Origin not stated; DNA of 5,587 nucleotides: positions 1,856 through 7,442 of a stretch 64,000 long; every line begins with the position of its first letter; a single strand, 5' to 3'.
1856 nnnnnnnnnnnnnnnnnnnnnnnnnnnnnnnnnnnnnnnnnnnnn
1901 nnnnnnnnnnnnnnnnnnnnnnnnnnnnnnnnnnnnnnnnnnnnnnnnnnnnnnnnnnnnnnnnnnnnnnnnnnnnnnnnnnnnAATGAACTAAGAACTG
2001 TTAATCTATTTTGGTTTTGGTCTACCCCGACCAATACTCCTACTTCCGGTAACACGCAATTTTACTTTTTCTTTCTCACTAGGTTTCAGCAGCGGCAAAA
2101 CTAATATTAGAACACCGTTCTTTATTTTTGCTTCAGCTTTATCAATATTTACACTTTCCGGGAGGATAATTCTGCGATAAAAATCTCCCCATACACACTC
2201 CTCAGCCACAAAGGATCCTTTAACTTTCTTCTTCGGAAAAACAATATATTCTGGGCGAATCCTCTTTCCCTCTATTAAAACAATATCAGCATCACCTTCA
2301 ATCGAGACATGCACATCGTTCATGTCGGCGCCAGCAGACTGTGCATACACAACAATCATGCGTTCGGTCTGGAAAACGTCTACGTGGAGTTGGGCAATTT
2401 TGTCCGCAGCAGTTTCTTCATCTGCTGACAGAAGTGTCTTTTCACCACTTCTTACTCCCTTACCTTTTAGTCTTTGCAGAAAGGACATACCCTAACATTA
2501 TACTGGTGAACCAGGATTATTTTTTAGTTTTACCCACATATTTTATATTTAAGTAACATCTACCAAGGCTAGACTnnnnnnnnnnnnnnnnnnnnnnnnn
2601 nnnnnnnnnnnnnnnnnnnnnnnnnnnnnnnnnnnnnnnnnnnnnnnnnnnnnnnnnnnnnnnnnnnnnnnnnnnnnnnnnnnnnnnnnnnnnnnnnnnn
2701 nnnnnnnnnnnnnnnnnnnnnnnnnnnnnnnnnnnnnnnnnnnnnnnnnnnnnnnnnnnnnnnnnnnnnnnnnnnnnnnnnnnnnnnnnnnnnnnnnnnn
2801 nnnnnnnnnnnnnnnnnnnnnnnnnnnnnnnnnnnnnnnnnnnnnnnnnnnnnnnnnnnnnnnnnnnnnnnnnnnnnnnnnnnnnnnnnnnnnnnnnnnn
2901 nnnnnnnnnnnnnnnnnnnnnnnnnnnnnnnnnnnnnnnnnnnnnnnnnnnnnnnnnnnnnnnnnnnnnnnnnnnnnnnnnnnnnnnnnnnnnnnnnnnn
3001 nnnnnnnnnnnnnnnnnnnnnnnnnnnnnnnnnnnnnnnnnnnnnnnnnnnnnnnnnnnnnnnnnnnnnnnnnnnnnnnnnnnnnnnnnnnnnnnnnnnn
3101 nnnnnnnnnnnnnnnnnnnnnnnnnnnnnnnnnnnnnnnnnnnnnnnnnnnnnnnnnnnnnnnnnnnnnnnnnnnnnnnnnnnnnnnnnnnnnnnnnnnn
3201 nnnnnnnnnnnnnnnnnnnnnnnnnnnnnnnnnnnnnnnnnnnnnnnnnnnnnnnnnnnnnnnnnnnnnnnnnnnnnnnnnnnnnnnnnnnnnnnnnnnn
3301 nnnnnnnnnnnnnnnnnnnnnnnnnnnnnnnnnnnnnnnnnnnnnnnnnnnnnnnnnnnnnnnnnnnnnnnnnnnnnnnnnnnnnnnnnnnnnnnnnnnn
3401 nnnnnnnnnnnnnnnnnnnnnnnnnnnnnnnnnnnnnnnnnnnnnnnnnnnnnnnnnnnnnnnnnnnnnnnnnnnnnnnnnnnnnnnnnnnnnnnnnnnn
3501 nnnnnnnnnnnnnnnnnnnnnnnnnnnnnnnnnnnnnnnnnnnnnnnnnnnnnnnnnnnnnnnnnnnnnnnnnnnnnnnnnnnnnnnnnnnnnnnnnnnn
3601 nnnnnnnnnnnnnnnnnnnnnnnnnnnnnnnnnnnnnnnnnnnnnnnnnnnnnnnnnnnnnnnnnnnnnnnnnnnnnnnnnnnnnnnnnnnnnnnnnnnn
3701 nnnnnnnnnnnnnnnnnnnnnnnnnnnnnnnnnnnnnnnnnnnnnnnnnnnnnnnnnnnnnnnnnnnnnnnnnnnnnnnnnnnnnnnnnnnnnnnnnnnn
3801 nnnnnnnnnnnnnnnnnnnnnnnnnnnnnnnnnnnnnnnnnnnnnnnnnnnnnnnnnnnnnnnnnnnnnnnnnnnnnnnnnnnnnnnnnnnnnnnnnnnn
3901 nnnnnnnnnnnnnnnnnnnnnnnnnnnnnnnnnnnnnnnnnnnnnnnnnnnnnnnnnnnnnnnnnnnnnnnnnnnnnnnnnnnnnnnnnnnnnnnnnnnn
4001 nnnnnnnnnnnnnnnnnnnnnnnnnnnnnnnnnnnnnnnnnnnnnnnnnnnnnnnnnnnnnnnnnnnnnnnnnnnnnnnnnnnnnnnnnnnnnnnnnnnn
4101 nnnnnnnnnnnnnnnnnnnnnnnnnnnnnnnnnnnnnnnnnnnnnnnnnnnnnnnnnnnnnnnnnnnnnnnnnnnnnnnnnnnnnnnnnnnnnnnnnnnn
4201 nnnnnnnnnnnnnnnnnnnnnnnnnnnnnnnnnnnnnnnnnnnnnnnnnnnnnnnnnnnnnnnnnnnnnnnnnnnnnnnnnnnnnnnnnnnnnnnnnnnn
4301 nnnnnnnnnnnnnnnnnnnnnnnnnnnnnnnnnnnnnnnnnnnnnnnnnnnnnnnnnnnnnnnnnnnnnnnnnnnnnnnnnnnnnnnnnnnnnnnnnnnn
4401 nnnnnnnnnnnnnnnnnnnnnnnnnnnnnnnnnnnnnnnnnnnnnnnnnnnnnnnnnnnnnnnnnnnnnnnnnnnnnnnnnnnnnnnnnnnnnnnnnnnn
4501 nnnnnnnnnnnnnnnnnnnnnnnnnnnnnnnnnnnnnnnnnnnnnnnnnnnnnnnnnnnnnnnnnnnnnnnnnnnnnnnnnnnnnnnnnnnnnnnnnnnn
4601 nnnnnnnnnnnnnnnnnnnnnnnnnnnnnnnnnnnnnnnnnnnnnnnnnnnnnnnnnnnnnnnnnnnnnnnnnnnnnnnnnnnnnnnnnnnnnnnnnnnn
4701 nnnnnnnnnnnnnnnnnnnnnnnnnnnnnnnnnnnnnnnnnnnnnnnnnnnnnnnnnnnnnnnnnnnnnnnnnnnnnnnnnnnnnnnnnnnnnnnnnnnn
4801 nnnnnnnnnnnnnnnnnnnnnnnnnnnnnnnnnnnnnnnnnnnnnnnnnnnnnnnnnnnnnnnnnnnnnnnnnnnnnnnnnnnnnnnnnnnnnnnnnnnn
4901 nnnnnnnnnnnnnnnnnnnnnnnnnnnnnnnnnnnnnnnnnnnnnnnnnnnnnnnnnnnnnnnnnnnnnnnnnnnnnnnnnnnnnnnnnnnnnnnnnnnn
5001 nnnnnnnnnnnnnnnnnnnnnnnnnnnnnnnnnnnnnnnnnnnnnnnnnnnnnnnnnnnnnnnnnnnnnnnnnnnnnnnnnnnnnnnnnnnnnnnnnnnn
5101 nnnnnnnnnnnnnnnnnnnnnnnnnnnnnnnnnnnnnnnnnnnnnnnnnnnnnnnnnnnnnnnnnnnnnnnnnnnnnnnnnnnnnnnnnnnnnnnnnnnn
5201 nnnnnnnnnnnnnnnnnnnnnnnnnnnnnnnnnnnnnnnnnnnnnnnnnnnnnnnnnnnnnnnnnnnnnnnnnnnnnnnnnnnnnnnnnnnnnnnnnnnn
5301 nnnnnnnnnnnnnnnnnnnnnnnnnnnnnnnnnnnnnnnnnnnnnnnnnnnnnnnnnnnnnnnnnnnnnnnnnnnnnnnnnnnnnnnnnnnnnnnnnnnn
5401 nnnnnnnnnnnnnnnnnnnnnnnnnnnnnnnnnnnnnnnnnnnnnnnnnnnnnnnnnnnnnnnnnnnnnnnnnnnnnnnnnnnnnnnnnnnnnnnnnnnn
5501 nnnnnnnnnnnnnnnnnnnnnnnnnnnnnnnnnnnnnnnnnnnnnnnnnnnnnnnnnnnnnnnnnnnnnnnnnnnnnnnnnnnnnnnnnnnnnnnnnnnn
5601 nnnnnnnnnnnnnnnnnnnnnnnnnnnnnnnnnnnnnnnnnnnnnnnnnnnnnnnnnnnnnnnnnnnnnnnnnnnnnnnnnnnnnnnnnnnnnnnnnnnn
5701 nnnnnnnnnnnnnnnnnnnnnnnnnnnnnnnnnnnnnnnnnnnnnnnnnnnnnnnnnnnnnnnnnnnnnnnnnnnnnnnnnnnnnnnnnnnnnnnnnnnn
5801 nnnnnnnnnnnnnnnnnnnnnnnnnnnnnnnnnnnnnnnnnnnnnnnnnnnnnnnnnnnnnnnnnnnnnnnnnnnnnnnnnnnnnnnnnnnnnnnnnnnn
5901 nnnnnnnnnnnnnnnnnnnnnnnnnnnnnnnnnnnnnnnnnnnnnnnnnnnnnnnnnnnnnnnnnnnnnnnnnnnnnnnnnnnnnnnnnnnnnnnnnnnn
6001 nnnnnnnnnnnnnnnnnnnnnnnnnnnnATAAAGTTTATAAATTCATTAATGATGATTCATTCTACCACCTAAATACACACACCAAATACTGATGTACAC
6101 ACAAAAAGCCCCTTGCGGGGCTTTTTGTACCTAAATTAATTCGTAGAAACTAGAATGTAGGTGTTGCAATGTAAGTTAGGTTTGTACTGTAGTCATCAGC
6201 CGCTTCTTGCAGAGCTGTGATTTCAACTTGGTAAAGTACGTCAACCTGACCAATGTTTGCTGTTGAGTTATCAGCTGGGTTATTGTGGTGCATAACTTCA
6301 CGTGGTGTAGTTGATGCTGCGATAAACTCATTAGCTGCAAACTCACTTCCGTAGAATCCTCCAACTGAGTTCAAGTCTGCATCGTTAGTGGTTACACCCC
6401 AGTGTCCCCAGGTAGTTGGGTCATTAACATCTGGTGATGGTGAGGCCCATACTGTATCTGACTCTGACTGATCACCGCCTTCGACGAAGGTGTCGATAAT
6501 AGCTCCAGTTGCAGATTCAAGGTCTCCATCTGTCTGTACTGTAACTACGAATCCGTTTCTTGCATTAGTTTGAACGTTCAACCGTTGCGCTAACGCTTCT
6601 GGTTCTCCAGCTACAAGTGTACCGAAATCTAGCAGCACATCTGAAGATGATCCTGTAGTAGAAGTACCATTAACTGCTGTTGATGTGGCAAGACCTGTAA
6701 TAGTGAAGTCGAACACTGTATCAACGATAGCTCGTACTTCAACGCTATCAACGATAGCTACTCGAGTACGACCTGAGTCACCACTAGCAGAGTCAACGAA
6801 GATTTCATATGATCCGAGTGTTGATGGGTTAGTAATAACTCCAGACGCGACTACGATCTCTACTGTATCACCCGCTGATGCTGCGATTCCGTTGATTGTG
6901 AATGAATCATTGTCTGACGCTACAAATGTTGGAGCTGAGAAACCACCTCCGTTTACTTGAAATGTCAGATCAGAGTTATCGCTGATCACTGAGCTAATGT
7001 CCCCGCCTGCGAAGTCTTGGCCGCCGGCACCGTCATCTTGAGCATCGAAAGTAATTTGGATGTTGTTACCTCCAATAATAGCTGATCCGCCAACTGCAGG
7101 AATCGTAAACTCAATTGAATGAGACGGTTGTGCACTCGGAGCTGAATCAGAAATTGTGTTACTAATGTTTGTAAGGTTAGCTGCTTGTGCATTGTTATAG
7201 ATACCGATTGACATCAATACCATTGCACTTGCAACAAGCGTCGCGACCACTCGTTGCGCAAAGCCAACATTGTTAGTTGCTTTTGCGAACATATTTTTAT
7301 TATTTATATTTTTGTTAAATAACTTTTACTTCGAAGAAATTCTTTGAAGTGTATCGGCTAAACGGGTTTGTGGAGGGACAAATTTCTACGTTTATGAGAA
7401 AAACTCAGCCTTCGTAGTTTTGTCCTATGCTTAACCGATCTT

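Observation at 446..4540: Adjacent cohesin-like and dockerin proteins separated by an Hsp20: candidate self-contained surface docking pair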

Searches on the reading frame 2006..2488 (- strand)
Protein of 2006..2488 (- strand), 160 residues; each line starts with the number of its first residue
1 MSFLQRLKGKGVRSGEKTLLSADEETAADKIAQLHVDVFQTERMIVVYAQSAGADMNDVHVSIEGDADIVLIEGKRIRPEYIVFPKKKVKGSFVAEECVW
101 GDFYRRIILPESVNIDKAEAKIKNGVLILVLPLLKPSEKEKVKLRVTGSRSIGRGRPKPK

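Call 3: search_protein_families(library=pfam, proteins=[window:2006-2488:-], max_evalue=1)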
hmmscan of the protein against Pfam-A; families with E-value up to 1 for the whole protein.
window:2006-2488:- (160 aa): 2 families
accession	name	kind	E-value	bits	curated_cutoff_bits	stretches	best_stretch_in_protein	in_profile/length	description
PF00011.27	HSP20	-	3.5e-10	40.4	20.8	1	40-143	4-97/102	Hsp20/alpha crystallin family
PF17886.7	ArsA_HSP20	-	0.022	14.8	22.5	1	101-128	32-60/63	HSP20-like domain found in ArsA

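Call 4: search_protein_families(library=ncbifam, proteins=[window:2006-2488:-], max_evalue=1)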
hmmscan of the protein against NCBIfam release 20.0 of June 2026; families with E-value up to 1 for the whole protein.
window:2006-2488:- (160 aa): 4 families
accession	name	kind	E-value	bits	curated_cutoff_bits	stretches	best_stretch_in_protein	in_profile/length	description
NF041800.1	Hsp20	equivalog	3.5e-09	36.5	140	1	34-143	74-158/162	archaeal heat shock protein Hsp20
NF041799.1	Hsp14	equivalog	7.4e-08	32.4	100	1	34-139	19-114/118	archaeal heat shock protein Hsp14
NF042420.1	Hsp18_Clos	equivalog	2.2e-06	27.8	195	1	32-145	41-145/147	heat shock protein Hsp18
NF003046.0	PRK03955.1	equivalog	0.022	14.6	163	1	72-143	45-113/132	DUF126 domain-containing protein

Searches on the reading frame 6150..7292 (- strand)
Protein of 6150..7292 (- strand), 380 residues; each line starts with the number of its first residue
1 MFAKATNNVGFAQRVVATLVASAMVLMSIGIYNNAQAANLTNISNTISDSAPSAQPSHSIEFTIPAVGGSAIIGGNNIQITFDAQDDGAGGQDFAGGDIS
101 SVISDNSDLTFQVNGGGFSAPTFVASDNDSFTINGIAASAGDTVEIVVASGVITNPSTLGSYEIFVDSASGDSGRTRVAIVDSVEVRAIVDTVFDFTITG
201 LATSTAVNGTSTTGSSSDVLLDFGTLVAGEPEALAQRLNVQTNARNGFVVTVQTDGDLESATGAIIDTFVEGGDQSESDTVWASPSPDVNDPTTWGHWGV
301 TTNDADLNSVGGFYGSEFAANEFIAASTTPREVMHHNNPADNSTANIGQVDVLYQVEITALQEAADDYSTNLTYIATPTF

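Call 3: search_protein_families(library=pfam, proteins=[window:6150-7292:-], max_evalue=1)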
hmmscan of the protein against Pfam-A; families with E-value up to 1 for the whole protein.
window:6150-7292:- (380 aa): 0 families

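Call 4: search_protein_families(library=ncbifam, proteins=[window:6150-7292:-], max_evalue=1)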
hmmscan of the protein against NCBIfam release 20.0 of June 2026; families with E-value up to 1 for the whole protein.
window:6150-7292:- (380 aa): 1 family
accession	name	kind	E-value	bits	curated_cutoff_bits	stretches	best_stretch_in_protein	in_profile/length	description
NF058581.1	CPR_Pam_pilin_C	domain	0.01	15.9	55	2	346-380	115-148/148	Pam pilus system pilin subunit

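Call 20: search_solved_structures(query=window:6150-7292:-, max_evalue=10)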
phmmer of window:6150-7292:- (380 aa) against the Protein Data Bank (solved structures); distinct sequences matched with E-value up to 10: 2.
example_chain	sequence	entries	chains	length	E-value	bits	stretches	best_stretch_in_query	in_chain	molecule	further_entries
6q9m_A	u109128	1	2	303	0.68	12.2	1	170-208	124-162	RIM-binding protein, isoform F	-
6zm9_A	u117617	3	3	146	1.4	11.1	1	112-174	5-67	Chains: A | Phage SAM lyase Svi3-3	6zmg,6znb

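Call 61: search_solved_structures(query=A3, max_evalue=10, show_alignments=2)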
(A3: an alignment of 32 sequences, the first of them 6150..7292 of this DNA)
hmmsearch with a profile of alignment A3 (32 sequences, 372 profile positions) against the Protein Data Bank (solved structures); distinct sequences matched with E-value up to 10: 9.
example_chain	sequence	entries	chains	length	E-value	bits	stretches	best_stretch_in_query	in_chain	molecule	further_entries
6q9m_A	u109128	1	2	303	0.38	13.1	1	114-207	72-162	RIM-binding protein, isoform F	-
8xx4_E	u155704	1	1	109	0.65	12.3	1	170-219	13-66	RNA polymerase subunit 6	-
8xxp_E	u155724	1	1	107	0.66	12.3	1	170-219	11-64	C147L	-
8xy6_E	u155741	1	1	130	0.83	12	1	170-214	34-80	C147L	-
8xx5_E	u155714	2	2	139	0.94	11.8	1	169-214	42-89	C147L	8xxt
8y0e_E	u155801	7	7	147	1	11.7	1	169-214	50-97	C147L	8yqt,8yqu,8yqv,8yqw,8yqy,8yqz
2hzm_A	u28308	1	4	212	1.1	11.7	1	30-99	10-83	RNA polymerase II mediator complex subunit 20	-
8q3b_F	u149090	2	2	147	1.1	11.7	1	169-214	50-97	DNA-directed RNA polymerase RPB6 homolog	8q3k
3j1o_M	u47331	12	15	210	1.2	11.4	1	30-99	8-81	Mediator of RNA polymerase II transcription subunit 20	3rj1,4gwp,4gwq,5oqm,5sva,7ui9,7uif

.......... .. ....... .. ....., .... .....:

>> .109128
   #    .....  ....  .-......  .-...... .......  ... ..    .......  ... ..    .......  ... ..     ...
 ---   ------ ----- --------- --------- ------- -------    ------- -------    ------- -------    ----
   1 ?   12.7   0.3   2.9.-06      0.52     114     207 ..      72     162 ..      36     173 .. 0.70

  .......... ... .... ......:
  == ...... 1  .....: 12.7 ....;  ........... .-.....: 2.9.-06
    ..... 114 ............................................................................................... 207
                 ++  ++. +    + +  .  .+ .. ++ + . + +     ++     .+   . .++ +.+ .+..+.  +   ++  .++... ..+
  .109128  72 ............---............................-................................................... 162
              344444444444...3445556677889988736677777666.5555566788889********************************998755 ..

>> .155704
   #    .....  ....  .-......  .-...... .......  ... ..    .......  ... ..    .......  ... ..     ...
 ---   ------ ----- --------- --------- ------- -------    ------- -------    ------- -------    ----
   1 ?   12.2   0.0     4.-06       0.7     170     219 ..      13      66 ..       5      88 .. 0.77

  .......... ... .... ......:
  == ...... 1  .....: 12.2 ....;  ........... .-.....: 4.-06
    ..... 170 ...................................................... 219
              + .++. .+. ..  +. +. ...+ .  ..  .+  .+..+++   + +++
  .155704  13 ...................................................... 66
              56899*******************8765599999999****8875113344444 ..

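Call 63: search_protein_families(library=ncbifam, alignment_id=A3, max_evalue=0.1)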
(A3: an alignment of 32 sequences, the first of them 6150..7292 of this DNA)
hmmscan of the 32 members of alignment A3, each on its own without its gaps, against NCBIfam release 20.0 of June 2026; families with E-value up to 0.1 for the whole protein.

A. member 1, window:6150-7292:- (380 aa): 1 family
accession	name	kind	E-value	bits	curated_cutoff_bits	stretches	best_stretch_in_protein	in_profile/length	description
NF058581.1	CPR_Pam_pilin_C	domain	0.01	15.9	55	0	346-380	115-148/148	Pam pilus system pilin subunit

B. families by the number of members that match (of 32 scanned): 2 families
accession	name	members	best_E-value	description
NF058581.1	CPR_Pam_pilin_C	27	2.4e-07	Pam pilus system pilin subunit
TIGR04226.1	RrgB_K2N_iso_D2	1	0.012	isopeptide-forming domain-containing fimbrial protein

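Call 100: search_protein_families(library=pfam, alignment_id=A3, max_evalue=0.1)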
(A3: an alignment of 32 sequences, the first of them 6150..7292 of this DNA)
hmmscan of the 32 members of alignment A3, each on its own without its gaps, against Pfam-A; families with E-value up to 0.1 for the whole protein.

A. member 1, window:6150-7292:- (380 aa): 0 families

B. families by the number of members that match (of 32 scanned): 6 families
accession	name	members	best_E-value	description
PF17735.7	BslA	2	0.002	Biofilm surface layer A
PF19944.4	DUF6406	1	0.017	Family of unknown function (DUF6406)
PF14874.12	PapD-like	1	0.019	Flagellar-associated PapD-like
PF25631.1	Inovirus_capsid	1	0.032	Inovirus capsid protein family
PF17512.7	Sh_2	1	0.07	Metapneumovirus Small hydrophobic protein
PF13567.11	DUF4131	1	0.076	Domain of unknown function (DUF4131)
